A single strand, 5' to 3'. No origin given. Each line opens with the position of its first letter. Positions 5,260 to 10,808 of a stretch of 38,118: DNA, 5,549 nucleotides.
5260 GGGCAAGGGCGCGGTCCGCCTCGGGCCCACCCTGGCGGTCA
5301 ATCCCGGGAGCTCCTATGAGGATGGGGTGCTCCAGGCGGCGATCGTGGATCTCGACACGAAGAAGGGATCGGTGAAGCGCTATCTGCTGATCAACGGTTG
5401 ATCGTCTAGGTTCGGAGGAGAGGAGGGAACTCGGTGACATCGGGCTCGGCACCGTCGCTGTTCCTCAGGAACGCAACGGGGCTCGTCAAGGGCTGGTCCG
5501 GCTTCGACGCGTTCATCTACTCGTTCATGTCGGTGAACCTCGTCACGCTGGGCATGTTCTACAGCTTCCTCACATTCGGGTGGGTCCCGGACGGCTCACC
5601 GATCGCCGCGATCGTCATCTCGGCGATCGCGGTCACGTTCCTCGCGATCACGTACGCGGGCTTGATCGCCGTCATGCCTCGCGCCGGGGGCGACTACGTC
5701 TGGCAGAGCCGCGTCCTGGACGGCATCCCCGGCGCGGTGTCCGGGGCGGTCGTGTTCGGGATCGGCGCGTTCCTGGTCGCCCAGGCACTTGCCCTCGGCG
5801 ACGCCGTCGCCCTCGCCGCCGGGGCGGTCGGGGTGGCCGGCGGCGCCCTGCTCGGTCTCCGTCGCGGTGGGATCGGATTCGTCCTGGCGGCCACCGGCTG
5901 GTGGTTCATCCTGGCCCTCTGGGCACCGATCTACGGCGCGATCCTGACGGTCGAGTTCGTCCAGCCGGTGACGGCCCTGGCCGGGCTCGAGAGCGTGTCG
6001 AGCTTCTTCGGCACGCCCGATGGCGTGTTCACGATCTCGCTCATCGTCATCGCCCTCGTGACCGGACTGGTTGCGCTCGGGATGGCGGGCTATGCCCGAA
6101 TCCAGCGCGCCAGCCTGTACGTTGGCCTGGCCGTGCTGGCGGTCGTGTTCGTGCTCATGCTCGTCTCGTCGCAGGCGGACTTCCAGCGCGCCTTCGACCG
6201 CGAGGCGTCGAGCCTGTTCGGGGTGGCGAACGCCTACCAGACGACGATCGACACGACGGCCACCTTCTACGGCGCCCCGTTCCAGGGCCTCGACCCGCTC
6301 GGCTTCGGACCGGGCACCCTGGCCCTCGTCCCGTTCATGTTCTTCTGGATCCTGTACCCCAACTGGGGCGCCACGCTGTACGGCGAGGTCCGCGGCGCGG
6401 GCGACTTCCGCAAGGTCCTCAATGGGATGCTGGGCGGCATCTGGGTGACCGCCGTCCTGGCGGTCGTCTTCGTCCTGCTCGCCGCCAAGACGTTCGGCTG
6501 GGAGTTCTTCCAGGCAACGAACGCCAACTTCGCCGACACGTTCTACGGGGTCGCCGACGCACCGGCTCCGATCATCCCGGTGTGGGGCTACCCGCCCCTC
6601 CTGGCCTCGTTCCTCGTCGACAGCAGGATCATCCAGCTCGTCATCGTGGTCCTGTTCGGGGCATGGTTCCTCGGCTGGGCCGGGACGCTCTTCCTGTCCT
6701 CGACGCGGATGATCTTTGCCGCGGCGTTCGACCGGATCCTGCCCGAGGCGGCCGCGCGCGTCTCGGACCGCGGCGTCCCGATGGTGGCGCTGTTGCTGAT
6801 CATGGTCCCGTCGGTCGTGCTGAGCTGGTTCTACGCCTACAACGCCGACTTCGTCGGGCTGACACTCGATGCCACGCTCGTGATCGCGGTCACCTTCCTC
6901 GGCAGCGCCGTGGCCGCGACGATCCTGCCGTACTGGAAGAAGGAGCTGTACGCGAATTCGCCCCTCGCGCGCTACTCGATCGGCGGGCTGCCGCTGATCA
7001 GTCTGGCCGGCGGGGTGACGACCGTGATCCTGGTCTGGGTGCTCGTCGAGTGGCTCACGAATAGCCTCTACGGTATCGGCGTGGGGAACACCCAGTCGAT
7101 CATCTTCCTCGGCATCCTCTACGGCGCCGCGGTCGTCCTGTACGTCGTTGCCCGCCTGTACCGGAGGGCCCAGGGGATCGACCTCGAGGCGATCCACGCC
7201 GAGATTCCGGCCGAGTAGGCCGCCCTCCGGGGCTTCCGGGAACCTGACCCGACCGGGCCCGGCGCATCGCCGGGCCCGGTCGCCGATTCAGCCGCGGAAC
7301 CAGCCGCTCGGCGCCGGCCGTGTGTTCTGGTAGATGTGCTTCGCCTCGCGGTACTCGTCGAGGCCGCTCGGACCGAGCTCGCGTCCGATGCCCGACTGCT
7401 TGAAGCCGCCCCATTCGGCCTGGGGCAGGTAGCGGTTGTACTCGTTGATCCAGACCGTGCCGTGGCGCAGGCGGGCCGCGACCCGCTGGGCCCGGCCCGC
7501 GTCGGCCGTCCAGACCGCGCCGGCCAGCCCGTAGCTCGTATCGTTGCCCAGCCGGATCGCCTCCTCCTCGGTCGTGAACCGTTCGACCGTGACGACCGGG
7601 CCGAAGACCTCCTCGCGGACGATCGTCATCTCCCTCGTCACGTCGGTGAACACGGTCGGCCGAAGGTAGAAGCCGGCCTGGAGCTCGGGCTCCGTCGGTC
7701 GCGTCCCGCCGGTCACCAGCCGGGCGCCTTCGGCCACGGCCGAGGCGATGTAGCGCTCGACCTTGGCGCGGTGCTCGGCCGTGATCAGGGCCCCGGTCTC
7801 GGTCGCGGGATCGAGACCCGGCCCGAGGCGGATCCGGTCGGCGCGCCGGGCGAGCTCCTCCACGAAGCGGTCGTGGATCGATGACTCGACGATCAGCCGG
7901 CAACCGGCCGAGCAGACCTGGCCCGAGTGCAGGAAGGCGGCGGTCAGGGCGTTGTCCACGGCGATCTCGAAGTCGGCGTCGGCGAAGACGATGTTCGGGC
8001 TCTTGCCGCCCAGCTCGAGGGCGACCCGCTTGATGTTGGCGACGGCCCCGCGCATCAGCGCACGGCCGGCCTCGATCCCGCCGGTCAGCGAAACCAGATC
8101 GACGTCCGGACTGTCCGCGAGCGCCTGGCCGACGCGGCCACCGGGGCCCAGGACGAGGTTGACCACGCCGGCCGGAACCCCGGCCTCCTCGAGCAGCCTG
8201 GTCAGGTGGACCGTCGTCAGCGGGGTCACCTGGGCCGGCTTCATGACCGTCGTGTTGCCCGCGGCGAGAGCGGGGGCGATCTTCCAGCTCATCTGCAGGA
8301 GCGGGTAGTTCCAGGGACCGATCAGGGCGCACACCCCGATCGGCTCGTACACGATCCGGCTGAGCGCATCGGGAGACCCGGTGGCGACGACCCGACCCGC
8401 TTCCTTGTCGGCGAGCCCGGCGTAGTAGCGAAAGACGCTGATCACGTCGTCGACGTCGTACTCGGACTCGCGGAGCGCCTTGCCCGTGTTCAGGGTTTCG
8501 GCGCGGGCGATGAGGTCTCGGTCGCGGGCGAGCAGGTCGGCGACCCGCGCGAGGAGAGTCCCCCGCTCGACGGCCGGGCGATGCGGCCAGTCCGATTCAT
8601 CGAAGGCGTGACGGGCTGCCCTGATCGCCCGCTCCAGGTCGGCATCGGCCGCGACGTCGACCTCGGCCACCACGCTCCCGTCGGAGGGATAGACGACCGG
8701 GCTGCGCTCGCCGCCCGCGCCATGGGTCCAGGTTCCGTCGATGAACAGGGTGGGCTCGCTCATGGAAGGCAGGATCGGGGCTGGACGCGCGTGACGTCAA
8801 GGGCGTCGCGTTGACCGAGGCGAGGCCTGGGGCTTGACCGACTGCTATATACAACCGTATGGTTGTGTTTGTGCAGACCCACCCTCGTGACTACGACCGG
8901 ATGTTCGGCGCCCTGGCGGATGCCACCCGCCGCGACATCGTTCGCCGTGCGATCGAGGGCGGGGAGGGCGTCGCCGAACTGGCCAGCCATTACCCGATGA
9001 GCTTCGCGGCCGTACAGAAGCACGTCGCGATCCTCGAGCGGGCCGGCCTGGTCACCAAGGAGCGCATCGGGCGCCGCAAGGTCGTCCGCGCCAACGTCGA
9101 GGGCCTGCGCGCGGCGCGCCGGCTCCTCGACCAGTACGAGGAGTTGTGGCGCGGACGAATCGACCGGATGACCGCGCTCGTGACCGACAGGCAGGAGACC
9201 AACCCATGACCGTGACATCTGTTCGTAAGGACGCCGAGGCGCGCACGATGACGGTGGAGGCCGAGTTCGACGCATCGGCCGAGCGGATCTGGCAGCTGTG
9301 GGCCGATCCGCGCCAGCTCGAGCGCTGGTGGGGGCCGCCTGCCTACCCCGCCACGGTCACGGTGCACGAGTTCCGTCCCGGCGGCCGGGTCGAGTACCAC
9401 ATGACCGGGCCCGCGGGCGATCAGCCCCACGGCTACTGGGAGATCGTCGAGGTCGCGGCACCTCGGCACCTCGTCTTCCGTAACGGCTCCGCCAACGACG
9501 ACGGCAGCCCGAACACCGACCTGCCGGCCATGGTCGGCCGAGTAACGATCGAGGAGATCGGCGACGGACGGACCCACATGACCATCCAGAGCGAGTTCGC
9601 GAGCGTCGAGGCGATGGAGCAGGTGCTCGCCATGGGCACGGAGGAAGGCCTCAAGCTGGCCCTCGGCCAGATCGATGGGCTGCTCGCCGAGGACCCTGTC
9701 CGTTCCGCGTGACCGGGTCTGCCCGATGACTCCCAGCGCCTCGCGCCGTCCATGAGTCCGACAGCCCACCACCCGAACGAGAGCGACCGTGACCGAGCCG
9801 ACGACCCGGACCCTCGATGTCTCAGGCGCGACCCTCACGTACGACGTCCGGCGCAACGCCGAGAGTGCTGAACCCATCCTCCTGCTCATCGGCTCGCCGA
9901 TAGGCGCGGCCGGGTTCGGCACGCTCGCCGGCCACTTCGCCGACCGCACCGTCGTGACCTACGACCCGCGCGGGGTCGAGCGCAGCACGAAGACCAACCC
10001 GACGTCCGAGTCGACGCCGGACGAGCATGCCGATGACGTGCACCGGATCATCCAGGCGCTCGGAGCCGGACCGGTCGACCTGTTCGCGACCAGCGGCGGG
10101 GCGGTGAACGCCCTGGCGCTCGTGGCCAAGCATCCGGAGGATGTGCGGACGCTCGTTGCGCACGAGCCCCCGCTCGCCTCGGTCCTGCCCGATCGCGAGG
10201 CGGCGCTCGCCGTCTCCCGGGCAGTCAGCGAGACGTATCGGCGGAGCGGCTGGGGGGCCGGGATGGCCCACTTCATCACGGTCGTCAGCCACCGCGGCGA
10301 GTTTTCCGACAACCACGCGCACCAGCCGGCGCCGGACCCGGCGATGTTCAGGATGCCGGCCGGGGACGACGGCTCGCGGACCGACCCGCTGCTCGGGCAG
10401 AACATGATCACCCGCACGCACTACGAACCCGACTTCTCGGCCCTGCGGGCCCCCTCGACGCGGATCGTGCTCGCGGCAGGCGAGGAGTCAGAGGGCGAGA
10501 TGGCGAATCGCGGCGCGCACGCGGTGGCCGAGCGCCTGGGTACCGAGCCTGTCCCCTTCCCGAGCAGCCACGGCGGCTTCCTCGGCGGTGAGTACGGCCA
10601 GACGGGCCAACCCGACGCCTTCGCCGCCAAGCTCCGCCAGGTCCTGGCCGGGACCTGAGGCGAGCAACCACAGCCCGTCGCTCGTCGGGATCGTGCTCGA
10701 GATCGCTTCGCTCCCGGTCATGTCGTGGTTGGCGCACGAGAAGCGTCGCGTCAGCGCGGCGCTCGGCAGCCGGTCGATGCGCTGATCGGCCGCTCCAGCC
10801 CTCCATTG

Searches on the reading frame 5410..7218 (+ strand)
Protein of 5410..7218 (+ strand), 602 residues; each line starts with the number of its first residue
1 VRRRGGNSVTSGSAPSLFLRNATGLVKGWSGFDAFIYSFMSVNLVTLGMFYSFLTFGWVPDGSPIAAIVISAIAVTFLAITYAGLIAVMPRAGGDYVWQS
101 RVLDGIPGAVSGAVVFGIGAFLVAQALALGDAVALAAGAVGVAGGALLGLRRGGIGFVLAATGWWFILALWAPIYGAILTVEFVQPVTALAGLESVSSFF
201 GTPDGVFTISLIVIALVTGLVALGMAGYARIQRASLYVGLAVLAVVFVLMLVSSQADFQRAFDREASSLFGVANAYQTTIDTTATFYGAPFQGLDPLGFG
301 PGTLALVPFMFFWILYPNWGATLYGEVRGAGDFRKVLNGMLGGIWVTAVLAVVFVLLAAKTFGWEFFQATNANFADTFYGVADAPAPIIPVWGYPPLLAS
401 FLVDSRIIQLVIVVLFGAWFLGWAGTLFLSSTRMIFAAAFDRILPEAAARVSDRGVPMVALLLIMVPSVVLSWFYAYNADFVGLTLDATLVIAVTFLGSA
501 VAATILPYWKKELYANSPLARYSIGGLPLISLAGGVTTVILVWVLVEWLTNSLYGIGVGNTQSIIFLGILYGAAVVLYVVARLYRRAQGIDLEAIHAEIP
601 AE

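Call 7: search_protein_families(library=pfam, proteins=[window:5410-7218:+], max_evalue=0.01)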
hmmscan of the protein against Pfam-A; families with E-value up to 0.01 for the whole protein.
window:5410-7218:+ (602 aa): 2 families
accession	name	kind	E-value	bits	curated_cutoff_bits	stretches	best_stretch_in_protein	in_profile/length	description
PF13520.12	AA_permease_2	-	0.00039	19.9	27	0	38-569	7-422/427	Amino acid permease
PF00324.27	AA_permease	-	0.0036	16.5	24.6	0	65-583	32-459/470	Amino acid permease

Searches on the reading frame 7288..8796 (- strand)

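Call 7: search_protein_families(library=pfam, proteins=[window:7288-8796:-], max_evalue=0.01)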
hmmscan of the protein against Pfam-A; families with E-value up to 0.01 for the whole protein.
window:7288-8796:- (502 aa): 1 family
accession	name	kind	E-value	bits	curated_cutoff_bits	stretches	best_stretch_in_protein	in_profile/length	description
PF00171.27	Aldedh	-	4.3e-171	570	23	1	23-488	1-461/461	Aldehyde dehydrogenase family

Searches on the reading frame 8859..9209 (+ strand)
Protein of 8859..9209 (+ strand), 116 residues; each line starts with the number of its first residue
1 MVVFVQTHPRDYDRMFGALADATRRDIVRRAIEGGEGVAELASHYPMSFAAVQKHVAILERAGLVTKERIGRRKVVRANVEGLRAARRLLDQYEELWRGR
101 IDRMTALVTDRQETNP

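Call 7: search_protein_families(library=pfam, proteins=[window:8859-9209:+], max_evalue=0.01)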
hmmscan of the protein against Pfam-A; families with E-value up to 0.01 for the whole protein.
window:8859-9209:+ (116 aa): 5 families
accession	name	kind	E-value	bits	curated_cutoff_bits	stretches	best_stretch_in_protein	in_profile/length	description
PF12840.13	HTH_20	-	0.00015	22.1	27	1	19-67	1-50/51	Helix-turn-helix domain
PF13518.12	HTH_28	-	0.00061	20.3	25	1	24-73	2-51/52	Helix-turn-helix domain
PF01022.26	HTH_5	-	0.00064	20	22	1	22-67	2-47/47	Bacterial regulatory protein, arsR family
PF22665.2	DUF6293_C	-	0.0017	19.2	27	1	53-87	65-99/101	DUF6293 C-terminal winged helix domain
PF25212.1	HVO_A0114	-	0.0031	17.7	27.6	1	33-79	34-80/84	HVO_A0114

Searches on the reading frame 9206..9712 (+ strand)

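Call 62: search_protein_families(library=pfam, proteins=[window:9206-9712:+], max_evalue=0.001)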
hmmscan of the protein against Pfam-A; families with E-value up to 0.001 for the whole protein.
window:9206-9712:+ (168 aa): 2 families
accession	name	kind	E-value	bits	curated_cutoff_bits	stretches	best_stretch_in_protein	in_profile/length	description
PF08327.17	AHSA1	-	1.3e-20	74.3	22.1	1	22-160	1-124/125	Activator of Hsp90 ATPase homolog 1-like protein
PF10604.15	Polyketide_cyc2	-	3.6e-10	40.7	27.4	1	14-140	3-121/142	Polyketide cyclase / dehydrase and lipid transport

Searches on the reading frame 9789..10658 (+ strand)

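Call 7: search_protein_families(library=pfam, proteins=[window:9789-10658:+], max_evalue=0.01)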
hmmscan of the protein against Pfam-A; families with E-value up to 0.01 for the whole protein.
window:9789-10658:+ (289 aa): 2 families
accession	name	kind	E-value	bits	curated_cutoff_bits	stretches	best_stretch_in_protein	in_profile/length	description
PF00561.26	Abhydrolase_1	-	9.2e-13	48.8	25.8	1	46-136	19-113/245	alpha/beta hydrolase fold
PF12146.15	Hydrolase_4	-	0.00034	20.4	27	1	52-152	31-136/239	Serine aminopeptidase, S33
